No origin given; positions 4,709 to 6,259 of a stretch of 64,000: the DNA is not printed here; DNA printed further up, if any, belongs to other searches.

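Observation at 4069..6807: Two modules of a DPM1-like GT2 synthase next to a Wzx-like flippase, consistent with lipid-linked monosaccharide donor supply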

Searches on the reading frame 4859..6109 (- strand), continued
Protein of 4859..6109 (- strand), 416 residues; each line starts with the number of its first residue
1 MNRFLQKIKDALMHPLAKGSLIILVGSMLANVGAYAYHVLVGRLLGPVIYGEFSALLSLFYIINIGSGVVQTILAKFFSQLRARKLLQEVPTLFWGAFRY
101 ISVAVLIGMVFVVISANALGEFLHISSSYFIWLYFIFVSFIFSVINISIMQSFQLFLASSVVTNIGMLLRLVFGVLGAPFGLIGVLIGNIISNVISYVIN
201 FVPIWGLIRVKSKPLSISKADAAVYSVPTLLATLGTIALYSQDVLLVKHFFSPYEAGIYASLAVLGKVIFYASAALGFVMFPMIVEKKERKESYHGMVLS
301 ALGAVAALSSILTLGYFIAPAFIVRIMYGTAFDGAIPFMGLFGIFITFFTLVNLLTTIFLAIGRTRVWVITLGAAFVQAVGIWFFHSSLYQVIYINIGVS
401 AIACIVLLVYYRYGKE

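Call 24: find_encoding_contigs(protein=P0034, flank=8000, max_places=1)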
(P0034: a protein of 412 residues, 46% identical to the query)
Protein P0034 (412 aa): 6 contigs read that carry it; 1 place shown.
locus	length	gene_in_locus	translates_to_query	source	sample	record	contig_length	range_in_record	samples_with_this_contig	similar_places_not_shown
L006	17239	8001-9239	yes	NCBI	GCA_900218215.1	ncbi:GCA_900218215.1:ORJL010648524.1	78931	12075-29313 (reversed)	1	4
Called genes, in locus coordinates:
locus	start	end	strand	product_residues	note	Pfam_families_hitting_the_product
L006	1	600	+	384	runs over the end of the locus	-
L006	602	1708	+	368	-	PF26314:MptA_B_family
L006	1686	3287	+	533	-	-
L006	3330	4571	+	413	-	-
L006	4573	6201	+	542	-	-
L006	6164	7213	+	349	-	PF13439:Glyco_transf_4, PF20706:GT4-conflict, PF00534:Glycos_transf_1, PF13692:Glyco_trans_1_4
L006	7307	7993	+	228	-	PF00535:Glycos_transf_2, PF10111:Glyco_tranf_2_2 (weak), PF13641:Glyco_tranf_2_3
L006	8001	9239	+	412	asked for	PF01943:Polysacc_synt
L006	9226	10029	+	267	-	PF00535:Glycos_transf_2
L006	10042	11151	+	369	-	PF13439:Glyco_transf_4, PF13579:Glyco_trans_4_4 (faint), PF20706:GT4-conflict, PF00534:Glycos_transf_1, PF13692:Glyco_trans_1_4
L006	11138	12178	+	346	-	PF00535:Glycos_transf_2, PF13641:Glyco_tranf_2_3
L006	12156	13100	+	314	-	PF04321:RmlD_sub_bind, PF01073:3Beta_HSD, PF01370:Epimerase, PF02719:Polysacc_synt_2, PF07993:NAD_binding_4 (faint), PF13460:NAD_binding_10 (faint), PF16363:GDP_Man_Dehyd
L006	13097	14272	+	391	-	PF01041:DegT_DnrJ_EryC1, PF01053:Cys_Met_Meta_PP (weak)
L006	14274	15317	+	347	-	PF01073:3Beta_HSD (weak), PF01370:Epimerase, PF02719:Polysacc_synt_2 (weak), PF04321:RmlD_sub_bind, PF16363:GDP_Man_Dehyd, PF07993:NAD_binding_4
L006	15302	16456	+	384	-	PF00534:Glycos_transf_1, PF13692:Glyco_trans_1_4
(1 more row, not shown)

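Call 37: search_protein_families(library=pfam, proteins=[L001:3347-4579:+, L005:10063-12075:+], max_evalue=0.1)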
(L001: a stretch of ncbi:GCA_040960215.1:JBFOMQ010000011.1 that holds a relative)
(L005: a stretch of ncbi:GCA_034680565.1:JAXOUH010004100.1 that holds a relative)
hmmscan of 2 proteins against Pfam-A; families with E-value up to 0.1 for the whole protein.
L001:3347-4579:+ (410 aa): 0 families

L005:10063-12075:+ (670 aa): 1 family
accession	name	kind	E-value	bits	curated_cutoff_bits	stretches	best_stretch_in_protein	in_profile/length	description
PF12979.12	DUF3863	-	0.095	11.9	27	0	141-216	126-201/349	Domain of Unknown Function with PDB structure (DUF3863)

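Call 39: search_solved_structures(query=A2, max_evalue=10, show_alignments=1)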
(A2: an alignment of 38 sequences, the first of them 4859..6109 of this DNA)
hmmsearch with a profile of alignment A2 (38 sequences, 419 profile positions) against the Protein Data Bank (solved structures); distinct sequences matched with E-value up to 10: 2.
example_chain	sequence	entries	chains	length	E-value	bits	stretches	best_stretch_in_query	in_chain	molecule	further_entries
8fbf_A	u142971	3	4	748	1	11.5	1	175-223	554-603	Neurotoxin complex component Orf-X2 | Toxin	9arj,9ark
6tpg_A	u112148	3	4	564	2.4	10.3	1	260-386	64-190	Orexin receptor type 2,GlgA glycogen synthase,Hypocretin receptor-2 | Orexin receptor type 2,GlgA glycogen synthase,Orexin receptor type 2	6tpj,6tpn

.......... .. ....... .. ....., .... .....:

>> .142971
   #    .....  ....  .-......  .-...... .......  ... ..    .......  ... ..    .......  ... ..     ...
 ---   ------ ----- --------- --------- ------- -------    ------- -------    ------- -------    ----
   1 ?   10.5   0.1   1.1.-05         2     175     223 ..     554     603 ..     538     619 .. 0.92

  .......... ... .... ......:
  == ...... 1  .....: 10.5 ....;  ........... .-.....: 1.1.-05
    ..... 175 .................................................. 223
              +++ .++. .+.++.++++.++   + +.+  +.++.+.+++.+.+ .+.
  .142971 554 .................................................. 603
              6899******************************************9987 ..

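Call 40: search_protein_families(library=pfam, alignment_id=A2, max_evalue=0.01)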
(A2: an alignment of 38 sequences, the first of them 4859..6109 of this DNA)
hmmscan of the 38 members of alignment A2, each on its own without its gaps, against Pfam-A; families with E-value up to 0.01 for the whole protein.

A. member 1, window:4859-6109:- (416 aa): 0 families

B. families by the number of members that match (of 38 scanned): 4 families
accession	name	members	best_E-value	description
PF01943.22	Polysacc_synt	32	2.4e-23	Polysaccharide biosynthesis protein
PF13440.11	Polysacc_synt_3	22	1.7e-19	Polysaccharide biosynthesis protein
PF01554.23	MatE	5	7.1e-07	MatE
PF16933.10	PelG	1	0.0032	Putative exopolysaccharide Exporter (EPS-E)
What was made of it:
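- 4859..6109 (-): MOP1: a divergent 12-helix MOP-superfamily (PST/Wzx-like) membrane protein and candidate lipid-linked-sugar flippase. 32 of 38 homologues hit PF01943 (call 40).
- On MOP superfamily, PST/Wzx-type flippase (tested on MOP1): 32 of 38 homologues hit PF01943 and 22 of 38 hit PF13440 (call 40).
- Checked: 32 of 38 aligned homologues hit PF01943 Polysacc_synt (call 40).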

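Call 48: predict_structure(alignment_id=A2)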
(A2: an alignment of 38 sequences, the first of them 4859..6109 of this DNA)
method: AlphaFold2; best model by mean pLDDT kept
length: 416 residues; sequences in the alignment: 38
mean_pLDDT: 88.9   pTM: 0.86
mean pLDDT of the five models: 88.9, 86.6, 86.2, 85.5, 85.4
residues with pLDDT >= 90: 248; 70-90: 155; 50-70: 13; < 50: 0
segments of 3 or more residues with pLDDT < 50: none
pLDDT, mean of each block of 10 residues (from residue 1): 74 68 82 82 74 78 86 95 94 95 93 89 85 92 94 91 92 90 90 94 91 90 91 92 89 87 84 83 93 90 92 94 84 90 95 95 93 96 95 97 96 78
secondary structure, 60 per line:
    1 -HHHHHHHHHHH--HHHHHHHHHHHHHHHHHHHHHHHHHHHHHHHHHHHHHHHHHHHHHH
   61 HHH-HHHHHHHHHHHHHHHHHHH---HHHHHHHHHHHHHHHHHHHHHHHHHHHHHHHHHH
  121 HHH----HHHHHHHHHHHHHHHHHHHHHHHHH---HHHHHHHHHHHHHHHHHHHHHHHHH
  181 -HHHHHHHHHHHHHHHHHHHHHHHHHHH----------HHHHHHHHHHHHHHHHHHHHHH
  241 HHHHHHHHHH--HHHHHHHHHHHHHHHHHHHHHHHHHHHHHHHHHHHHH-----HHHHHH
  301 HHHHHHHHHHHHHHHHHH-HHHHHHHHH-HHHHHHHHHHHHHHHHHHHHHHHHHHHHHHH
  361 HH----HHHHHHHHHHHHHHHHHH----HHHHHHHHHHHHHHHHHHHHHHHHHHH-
elements in order: H2-12 H15-63 H65-83 H87-123 H128-152 H156-180 H182-208 H219-250 H253-289 H295-318 H320-328 H330-362 H367-384 H389-415

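Call 52: fold_search(model_id=the predicted structure, library=pdb)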
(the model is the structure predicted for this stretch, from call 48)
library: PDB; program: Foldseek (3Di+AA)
matches with E <= 10: 278; with E <= 0.001: 57
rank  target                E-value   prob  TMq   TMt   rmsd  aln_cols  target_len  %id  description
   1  6ids                  4.0e-08  1.00  0.78  0.75   4.3       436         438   14  Crystal structure of Vibrio cholerae MATE transporter VcmN D35N mutant (released 2019-01-16)
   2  6idp                  6.9e-08  1.00  0.75  0.72   4.7       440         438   14  Crystal structure of Vibrio cholerae MATE transporter VcmN in the straight form (released 2019-01-16)
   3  5y50                  1.6e-07  1.00  0.79  0.74   4.1       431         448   13  Crystal structure of eukaryotic MATE transporter AtDTX14 (released 2017-12-06)
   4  6gwh                  3.0e-07  1.00  0.75  0.72   4.7       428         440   11  Outward-facing conformation of a multidrug resistance MATE family transporter of the MOP superfamily. (released 2019-06-05)
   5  6nc9                  3.5e-07  1.00  0.74  0.66   4.7       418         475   13  Lipid II flippase MurJ, outward-facing conformation (released 2019-04-17)
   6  9g95_A                3.5e-07  1.00  0.73  0.73   5.0       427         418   14  Lipid III flippase WzxE with NB10 nanobody in outward-facing conformation at 2.7552 A (released 2025-01-22)
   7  9l7l                  3.7e-07  1.00  0.74  0.68   5.1       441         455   13  Structure of the MATE family multidrug resistance transporter HvAACT1 from Hordeum vulgare in the outward-facing state (released 2025-08-06)
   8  5yck                  4.0e-07  1.00  0.78  0.72   4.3       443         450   13  Crystal structure of a MATE family protein derived from Camelina sativa at 2.3 angstrom (released 2017-09-27)
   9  9r1f_A                4.1e-07  1.00  0.77  0.68   4.5       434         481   12  Cryo-EM structure of human MATE1 in complex with metformin (released 2025-11-05)
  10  9nu8_A                4.7e-07  1.00  0.74  0.63   5.2       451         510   14  Structure of MurJ in complex with single gene lysis protein from phage Changjiang3 (released 2026-02-11)
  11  9ukv_A                6.0e-07  1.00  0.72  0.61   5.1       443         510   14  JM Complex - E. coli MurJ, Levivirus M lysis protein LysM (SglM) (released 2025-09-10)
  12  3vvr_A                6.2e-07  1.00  0.74  0.71   4.8       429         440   11  Crystal structure of MATE in complex with MaD5 (released 2013-04-03)
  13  5c6n                  6.7e-07  1.00  0.81  0.76   4.1       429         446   13  protein A (released 2015-09-23)
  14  4mlb_A                7.6e-07  1.00  0.76  0.71   4.6       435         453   11  Reverse polarity of binding pocket suggests different function of a MOP superfamily transporter from Pyrococcus furios (released 2013-09-25)
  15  6hfb_D                7.6e-07  1.00  0.73  0.68   5.1       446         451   11  Outward-facing conformation of a multidrug resistance MATE family transporter of the MOP superfamily. (released 2019-06-12)
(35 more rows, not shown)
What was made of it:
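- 4859..6109 (-): AF2 pLDDT 88.9 and a Foldseek full-length match to MATE, MurJ and WzxE (calls 48, 52).
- On MOP superfamily, PST/Wzx-type flippase (tested on MOP1): Foldseek matches VcmN, MurJ and WzxE with probability 1.00 and TM-score 0.73-0.81 over ~420-440 columns (calls 48, 52).
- Checked: An AlphaFold2 model (pLDDT 88.9) superposes over its full length on MATE, MurJ and WzxE, with TM-score 0.73-0.81 (calls 48, 52).
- Shown by homologues and by the structural model (calls 40, 48, 52). The complete 12-helix MOP fold is retained with high model confidence (calls 48, 52).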
